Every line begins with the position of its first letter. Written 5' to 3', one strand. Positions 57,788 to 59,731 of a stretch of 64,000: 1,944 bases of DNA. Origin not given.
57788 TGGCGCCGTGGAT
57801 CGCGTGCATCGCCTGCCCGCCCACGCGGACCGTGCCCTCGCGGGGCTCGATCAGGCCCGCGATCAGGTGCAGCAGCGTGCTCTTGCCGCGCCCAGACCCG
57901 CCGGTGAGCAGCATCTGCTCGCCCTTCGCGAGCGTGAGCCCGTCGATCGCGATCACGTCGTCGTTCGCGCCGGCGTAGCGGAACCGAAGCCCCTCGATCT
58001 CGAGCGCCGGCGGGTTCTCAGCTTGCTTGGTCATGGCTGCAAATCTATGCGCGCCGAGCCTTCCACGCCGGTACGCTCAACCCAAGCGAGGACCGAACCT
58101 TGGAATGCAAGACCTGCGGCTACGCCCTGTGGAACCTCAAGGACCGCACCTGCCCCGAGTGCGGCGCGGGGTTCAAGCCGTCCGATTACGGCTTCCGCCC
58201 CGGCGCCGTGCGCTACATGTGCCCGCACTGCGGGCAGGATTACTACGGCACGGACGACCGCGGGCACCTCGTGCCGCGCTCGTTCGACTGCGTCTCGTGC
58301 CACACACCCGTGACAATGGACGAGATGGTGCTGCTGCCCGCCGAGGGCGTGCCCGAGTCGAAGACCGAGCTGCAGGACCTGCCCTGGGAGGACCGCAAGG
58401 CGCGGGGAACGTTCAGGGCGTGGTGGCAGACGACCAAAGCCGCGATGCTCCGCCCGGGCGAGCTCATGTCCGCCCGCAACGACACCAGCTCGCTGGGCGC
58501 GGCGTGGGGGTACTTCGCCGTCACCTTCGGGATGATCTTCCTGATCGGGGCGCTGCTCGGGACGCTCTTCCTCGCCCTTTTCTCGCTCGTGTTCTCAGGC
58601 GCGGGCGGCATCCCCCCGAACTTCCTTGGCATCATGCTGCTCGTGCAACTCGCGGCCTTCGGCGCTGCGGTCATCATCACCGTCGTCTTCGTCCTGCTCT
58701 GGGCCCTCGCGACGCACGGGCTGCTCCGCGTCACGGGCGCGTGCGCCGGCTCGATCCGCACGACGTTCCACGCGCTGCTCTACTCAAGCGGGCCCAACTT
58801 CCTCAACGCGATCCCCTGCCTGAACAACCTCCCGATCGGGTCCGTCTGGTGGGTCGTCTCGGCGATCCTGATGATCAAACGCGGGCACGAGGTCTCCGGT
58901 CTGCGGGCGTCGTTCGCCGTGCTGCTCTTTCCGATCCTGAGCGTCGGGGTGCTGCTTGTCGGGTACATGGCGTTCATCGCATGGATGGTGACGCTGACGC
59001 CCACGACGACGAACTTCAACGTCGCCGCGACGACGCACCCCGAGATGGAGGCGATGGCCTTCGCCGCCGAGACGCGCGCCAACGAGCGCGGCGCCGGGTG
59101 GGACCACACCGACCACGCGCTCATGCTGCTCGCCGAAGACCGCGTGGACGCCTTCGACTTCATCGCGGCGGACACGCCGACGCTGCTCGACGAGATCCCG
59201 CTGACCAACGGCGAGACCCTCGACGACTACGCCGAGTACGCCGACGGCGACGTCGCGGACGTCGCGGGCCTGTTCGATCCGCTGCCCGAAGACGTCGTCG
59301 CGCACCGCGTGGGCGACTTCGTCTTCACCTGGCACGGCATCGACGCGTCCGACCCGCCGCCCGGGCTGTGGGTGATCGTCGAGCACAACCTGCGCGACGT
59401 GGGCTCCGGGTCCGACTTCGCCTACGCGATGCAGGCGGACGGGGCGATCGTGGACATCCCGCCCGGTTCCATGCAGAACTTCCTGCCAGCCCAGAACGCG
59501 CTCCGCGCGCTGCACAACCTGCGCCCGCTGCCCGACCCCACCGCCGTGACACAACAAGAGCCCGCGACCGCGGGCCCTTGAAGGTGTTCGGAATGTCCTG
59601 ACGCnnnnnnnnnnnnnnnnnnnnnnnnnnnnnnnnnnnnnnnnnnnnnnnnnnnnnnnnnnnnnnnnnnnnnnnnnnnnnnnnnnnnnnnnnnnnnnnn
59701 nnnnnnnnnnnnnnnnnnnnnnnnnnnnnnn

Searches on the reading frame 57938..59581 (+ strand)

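Call 48: search_protein_families(library=pfam, max_evalue=0.00001, proteins=[window:57938-59581:+])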
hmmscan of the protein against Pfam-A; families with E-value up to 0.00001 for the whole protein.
window:57938-59581:+ (547 aa): 0 families

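Call 50: search_protein_families(library=phrogs, max_evalue=0.001, proteins=[window:57938-59581:+])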
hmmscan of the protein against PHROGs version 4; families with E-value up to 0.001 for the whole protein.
window:57938-59581:+ (547 aa): 1 family
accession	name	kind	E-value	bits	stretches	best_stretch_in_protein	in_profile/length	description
phrog_4852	-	unknown function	2.5e-05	25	0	91-136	12-50/194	-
